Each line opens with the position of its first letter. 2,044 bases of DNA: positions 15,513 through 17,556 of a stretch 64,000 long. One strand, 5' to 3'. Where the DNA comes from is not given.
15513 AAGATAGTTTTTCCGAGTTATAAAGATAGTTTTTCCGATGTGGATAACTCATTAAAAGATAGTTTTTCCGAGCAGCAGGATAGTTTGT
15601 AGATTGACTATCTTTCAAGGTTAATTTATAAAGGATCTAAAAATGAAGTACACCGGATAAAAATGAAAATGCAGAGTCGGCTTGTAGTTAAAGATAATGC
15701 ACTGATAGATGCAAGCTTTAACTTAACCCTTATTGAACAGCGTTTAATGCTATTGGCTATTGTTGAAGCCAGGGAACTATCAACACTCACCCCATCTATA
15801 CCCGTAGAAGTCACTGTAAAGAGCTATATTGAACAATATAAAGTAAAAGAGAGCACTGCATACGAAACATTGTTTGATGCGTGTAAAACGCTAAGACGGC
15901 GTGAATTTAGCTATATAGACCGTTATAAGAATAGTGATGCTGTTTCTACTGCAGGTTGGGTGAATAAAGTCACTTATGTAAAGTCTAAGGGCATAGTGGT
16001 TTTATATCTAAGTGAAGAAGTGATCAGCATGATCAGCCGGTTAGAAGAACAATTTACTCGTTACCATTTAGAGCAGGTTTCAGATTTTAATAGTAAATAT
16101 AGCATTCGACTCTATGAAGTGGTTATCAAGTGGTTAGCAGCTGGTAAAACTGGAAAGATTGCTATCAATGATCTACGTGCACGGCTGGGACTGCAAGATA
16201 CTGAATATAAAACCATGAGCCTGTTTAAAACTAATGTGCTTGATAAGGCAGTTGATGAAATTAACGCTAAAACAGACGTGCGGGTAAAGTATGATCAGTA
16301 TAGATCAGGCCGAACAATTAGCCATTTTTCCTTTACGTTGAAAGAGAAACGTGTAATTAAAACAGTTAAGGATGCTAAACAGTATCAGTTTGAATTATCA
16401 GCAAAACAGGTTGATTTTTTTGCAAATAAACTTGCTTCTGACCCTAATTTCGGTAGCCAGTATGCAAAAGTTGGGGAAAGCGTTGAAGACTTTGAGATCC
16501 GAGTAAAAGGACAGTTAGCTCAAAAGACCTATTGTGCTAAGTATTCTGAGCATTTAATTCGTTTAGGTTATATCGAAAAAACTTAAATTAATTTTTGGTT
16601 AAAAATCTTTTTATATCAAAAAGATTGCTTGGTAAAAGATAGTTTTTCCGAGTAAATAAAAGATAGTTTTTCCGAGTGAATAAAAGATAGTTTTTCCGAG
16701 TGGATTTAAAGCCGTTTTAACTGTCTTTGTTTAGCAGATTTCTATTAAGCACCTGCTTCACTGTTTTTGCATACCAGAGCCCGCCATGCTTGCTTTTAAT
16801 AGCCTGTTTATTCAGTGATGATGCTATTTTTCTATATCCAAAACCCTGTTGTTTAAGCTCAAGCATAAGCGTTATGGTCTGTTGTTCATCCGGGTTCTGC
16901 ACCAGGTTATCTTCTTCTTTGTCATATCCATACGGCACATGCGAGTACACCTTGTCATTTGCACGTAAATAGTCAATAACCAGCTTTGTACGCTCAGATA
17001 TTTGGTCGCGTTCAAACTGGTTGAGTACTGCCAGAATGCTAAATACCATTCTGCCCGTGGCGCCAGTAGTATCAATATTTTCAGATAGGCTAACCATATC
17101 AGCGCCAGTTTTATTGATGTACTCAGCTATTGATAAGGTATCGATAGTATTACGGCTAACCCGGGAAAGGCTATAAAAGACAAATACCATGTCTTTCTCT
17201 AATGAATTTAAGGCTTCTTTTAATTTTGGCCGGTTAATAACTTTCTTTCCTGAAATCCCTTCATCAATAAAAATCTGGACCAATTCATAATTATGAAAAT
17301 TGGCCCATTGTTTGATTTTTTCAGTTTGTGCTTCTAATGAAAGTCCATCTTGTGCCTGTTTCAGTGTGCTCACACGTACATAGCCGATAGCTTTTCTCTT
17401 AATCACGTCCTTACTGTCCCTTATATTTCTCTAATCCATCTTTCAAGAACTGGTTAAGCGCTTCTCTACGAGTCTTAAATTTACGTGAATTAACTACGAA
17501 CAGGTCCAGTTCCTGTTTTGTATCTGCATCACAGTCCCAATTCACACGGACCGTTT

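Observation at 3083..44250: Seven dispersed 8-bp-phased GAAC-box arrays, one in the parA promoter: candidate ParG-type centromere/operator network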

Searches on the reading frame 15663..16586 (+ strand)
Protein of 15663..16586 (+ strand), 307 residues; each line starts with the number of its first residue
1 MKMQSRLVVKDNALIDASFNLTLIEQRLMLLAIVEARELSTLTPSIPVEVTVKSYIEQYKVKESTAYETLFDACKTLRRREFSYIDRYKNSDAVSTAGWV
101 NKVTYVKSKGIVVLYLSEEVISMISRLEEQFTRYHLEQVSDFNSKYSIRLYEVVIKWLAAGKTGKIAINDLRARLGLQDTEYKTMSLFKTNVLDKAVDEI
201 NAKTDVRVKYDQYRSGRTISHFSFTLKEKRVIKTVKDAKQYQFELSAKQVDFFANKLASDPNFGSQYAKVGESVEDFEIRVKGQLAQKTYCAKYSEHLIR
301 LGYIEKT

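Call 45: search_protein_families(library=phrogs, proteins=[window:15663-16586:+], max_evalue=0.001)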
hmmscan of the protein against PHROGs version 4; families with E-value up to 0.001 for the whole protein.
window:15663-16586:+ (307 aa): 6 families
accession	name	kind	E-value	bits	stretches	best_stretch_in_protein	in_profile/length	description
phrog_2172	-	unknown function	6.2e-64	217.8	1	3-240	8-253/382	-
phrog_4402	-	DNA, RNA and nucleotide metabolism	4.8e-46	158.7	1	5-240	23-261/592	replication initiation protein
phrog_18003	-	unknown function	3.5e-10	40.6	1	234-306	163-235/240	-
phrog_21732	-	unknown function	5.7e-09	36.8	1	206-306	260-355/360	-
phrog_6643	-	DNA, RNA and nucleotide metabolism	5.3e-08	33.6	1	233-305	237-308/313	replication initiation protein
phrog_29950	-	unknown function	5.3e-06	26.6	1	133-230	173-272/417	-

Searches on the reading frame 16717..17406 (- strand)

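Call 5: search_protein_families(library=phrogs, proteins=[window:16717-17406:-], max_evalue=0.001)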
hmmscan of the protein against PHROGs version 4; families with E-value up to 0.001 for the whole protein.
window:16717-17406:- (229 aa): 3 families
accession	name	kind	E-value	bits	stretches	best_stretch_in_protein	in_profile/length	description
phrog_95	-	integration and excision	2.1e-67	229.2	1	3-221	87-309/651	integrase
phrog_125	-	DNA, RNA and nucleotide metabolism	9.5e-47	160.7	1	3-226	19-206/254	DNA invertase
phrog_8275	-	DNA, RNA and nucleotide metabolism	0.00096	20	0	7-18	3-14/51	DNA invertase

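Call 6: search_protein_families(library=pfam, proteins=[window:16717-17406:-], max_evalue=0.01)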
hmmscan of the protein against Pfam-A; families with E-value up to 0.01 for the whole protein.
window:16717-17406:- (229 aa): 2 families
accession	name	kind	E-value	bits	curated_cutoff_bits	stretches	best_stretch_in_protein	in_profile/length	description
PF00239.26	Resolvase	-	1.9e-38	132.2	23.3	1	6-152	1-144/145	Resolvase, N terminal domain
PF07508.19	Recombinase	-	9.3e-08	32.7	21.1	1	172-222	1-51/102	Recombinase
